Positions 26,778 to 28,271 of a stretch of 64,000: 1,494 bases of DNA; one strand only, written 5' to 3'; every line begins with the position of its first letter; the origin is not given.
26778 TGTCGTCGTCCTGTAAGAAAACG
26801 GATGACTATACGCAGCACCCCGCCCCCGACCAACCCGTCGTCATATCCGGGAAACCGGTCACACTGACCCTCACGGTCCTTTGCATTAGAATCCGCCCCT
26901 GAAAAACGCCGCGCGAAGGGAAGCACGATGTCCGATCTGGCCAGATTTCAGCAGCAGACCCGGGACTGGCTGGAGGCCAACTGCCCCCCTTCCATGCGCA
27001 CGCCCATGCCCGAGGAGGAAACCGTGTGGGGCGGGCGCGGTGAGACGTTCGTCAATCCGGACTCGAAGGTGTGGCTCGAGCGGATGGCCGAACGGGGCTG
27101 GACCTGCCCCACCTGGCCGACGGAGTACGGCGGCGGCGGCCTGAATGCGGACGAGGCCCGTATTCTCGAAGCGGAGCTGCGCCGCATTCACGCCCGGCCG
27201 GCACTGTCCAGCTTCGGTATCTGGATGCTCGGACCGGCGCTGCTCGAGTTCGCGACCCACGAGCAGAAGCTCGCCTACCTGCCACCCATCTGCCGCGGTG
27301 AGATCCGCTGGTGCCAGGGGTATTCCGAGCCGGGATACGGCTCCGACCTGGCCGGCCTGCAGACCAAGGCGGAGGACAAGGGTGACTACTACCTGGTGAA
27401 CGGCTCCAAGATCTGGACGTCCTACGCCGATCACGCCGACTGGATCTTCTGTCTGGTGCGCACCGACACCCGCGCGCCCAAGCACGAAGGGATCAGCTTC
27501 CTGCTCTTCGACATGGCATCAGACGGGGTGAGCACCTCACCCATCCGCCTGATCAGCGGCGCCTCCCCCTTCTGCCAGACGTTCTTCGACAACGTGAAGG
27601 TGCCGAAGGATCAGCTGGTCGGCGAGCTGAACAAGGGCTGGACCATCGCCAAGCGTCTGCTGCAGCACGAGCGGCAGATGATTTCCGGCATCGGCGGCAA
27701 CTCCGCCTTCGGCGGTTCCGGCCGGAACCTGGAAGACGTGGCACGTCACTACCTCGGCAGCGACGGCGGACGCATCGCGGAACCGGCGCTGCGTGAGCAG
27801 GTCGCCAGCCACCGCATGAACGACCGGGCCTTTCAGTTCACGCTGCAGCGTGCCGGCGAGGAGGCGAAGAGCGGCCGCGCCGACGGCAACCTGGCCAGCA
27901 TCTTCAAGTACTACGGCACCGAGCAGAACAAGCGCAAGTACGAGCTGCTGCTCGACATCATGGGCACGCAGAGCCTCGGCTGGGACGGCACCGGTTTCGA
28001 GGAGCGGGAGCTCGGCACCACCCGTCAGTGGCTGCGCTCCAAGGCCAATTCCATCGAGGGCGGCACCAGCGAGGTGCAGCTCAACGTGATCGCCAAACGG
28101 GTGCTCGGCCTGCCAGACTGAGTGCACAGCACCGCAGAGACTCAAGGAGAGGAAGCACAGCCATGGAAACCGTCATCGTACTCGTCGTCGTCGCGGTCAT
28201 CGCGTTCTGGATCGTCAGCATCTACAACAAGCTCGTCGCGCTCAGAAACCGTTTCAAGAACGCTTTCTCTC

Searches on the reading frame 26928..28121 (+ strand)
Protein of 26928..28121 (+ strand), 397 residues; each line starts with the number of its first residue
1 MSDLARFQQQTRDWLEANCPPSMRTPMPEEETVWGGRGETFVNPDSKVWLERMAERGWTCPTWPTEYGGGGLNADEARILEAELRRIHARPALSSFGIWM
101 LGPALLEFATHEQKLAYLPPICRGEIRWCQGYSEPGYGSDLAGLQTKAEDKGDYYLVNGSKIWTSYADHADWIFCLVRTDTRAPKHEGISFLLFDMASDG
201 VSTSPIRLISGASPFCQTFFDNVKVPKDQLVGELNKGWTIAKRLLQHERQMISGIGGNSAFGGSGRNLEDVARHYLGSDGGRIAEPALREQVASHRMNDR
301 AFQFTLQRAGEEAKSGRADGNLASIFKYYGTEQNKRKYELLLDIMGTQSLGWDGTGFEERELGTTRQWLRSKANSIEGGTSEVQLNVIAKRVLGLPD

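Call 55: find_encoding_contigs(protein=window:26928-28121:+, flank=10000, max_places=1)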
Protein window:26928-28121:+ (397 aa): 2 contigs read that carry it; 1 place shown.
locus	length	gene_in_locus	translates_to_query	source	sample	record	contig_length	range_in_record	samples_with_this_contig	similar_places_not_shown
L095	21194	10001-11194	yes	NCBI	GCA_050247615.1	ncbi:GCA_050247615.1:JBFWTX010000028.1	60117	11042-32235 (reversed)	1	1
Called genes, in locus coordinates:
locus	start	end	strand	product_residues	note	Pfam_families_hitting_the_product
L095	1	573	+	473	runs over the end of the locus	PF01235:Na_Ala_symp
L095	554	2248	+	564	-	PF07969:Amidohydro_3, PF01979:Amidohydro_1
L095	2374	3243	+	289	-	PF00561:Abhydrolase_1, PF12146:Hydrolase_4, PF12697:Abhydrolase_6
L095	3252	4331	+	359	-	-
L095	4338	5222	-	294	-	PF01149:Fapy_DNA_glyco, PF06831:H2TH, PF06827:zf-FPG_IleRS (weak)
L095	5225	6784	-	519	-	PF01554:MatE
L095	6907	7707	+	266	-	PF00378:ECH_1, PF16113:ECH_2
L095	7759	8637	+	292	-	PF00296:Bac_luciferase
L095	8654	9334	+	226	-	PF00106:adh_short, PF01370:Epimerase (weak), PF13561:adh_short_C2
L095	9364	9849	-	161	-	PF01613:Flavin_Reduct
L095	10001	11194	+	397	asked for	PF02771:Acyl-CoA_dh_N, PF02770:Acyl-CoA_dh_M, PF00441:Acyl-CoA_dh_1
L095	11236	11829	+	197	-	PF04011:LemA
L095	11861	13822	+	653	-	PF01435:Peptidase_M48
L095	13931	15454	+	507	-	PF02541:Ppx-GppA, PF21447:Ppx-GppA_III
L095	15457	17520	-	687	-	PF13089:PP_kinase_N, PF02503:PP_kinase, PF17941:PP_kinase_C_1, PF13091:PLDc_2 (weak), PF13090:PP_kinase_C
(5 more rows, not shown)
